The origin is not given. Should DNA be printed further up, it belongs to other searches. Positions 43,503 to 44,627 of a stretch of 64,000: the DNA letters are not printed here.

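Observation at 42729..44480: Translationally coupled HipA-like kinase / DUF3037 pair, a candidate uncharacterised toxin- or defence-type module, with the kinase knocked out by one TAA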

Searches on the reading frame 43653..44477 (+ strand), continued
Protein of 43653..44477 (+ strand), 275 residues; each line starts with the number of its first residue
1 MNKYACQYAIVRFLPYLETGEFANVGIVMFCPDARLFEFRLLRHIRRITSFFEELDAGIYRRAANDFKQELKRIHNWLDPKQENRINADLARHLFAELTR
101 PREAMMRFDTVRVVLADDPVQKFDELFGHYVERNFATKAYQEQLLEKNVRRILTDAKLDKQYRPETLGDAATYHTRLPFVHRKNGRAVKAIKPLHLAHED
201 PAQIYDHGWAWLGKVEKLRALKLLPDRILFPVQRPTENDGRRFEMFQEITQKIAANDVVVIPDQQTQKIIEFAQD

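Call 70: search_protein_families(library=pfam, alignment_id=A3, max_evalue=1)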
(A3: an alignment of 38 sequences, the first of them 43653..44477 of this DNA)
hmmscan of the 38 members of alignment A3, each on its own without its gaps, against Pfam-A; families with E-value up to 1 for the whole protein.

A. member 1, window:43653-44477:+ (275 aa): 4 families
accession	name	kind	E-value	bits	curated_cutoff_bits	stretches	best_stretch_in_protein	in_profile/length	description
PF11236.13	DUF3037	-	1.8e-25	89.9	22.6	1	8-131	1-118/118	Protein of unknown function (DUF3037)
PF21269.3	TreT_GT1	-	0.00098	19.3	27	0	63-119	36-91/144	Trehalose synthase, N-terminal domain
PF05527.17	TNFAIP8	-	0.071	13.4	22.5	1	109-155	126-173/181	Tumor necrosis factor alpha-induced protein 8-like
PF10592.14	AIPR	-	0.14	12.3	25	1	59-172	147-259/308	AIPR protein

B. families by the number of members that match (of 38 scanned): 25 families
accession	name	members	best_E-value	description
PF11236.13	DUF3037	38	1e-29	Protein of unknown function (DUF3037)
PF05527.17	TNFAIP8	11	0.00024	Tumor necrosis factor alpha-induced protein 8-like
PF07072.16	ZapD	4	0.0053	Cell division protein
PF20565.4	DUF6775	2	0.015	Probable metallopeptidase family (DUF6775)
PF21269.3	TreT_GT1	1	0.00098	Trehalose synthase, N-terminal domain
PF18681.6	DUF5634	1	0.0092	Family of unknown function (DUF5634)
PF09060.15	L27_N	1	0.0096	L27_N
PF04716.19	ETC_C1_NDUFA5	1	0.012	ETC complex I subunit conserved region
PF03979.19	Sigma70_r1_1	1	0.03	Sigma-70 factor, region 1.1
PF15207.11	TMEM240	1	0.037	TMEM240 family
PF25399.1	DeaD_dimer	1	0.046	RNA helicase DeaD dimerization domain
PF13184.12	KH_5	1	0.049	NusA-like KH domain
PF08771.16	FRB_dom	1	0.051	FKBP12-rapamycin binding domain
PF01225.30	Mur_ligase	1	0.079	Mur ligase family, catalytic domain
PF22909.1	Caulimovir_coat_dom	1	0.082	Caulimovirus coat protein, conserved domain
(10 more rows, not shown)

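Call 72: fold_search(model_id=the predicted structure, library=viral)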
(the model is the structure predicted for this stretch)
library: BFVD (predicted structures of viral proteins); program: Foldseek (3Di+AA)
matches with E <= 10: 708; with E <= 0.001: 3
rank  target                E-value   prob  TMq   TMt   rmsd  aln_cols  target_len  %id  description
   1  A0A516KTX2            8.2e-10  1.00  0.51  0.52   6.6       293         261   13  (no name in the UniProt tables at hand)
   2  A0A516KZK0            1.1e-08  1.00  0.42  0.41   8.8       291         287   11  (no name in the UniProt tables at hand)
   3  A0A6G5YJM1            4.9e-04  1.00  0.36  0.49   6.2       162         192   14  (no name in the UniProt tables at hand)
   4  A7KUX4                1.3e-03  0.99  0.31  0.30  13.8       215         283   12  (no name in the UniProt tables at hand)
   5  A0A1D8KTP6            1.5e-03  1.00  0.35  0.47   5.2       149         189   13  Restriction endonuclease [Synechococcus phage S-CAM7]
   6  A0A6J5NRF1            2.9e-03  1.00  0.31  0.61   4.4       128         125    9  Uncharacterized protein [uncultured Caudovirales phage]
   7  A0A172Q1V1            5.1e-03  0.99  0.33  0.43   5.8       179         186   16  Uncharacterized protein [Escherichia phage MX01]
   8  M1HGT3                5.4e-03  0.95  0.23  0.15   8.7       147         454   14  (no name in the UniProt tables at hand)
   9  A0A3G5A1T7            7.7e-03  1.00  0.31  0.44   5.3       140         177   11  Uncharacterized protein [Gaeavirus sp.]
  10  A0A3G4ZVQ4            8.7e-03  0.89  0.25  0.33  11.2       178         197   14  Uncharacterized protein [Faunusvirus sp.]
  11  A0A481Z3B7            1.2e-02  0.11  0.13  0.09  23.7       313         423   13  Holliday junction resolvase [Pithovirus LCPAC101]
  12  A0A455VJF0            1.3e-02  0.89  0.22  0.20  10.2       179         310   14  (no name in the UniProt tables at hand)
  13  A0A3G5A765            1.3e-02  0.57  0.26  0.14  16.6       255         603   12  C2H2-type domain-containing protein [Harvfovirus sp.]
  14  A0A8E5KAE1            1.5e-02  0.47  0.20  0.13  16.3       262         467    8  (no name in the UniProt tables at hand)
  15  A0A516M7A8            1.6e-02  0.97  0.29  0.42   6.8       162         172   13  (no name in the UniProt tables at hand)
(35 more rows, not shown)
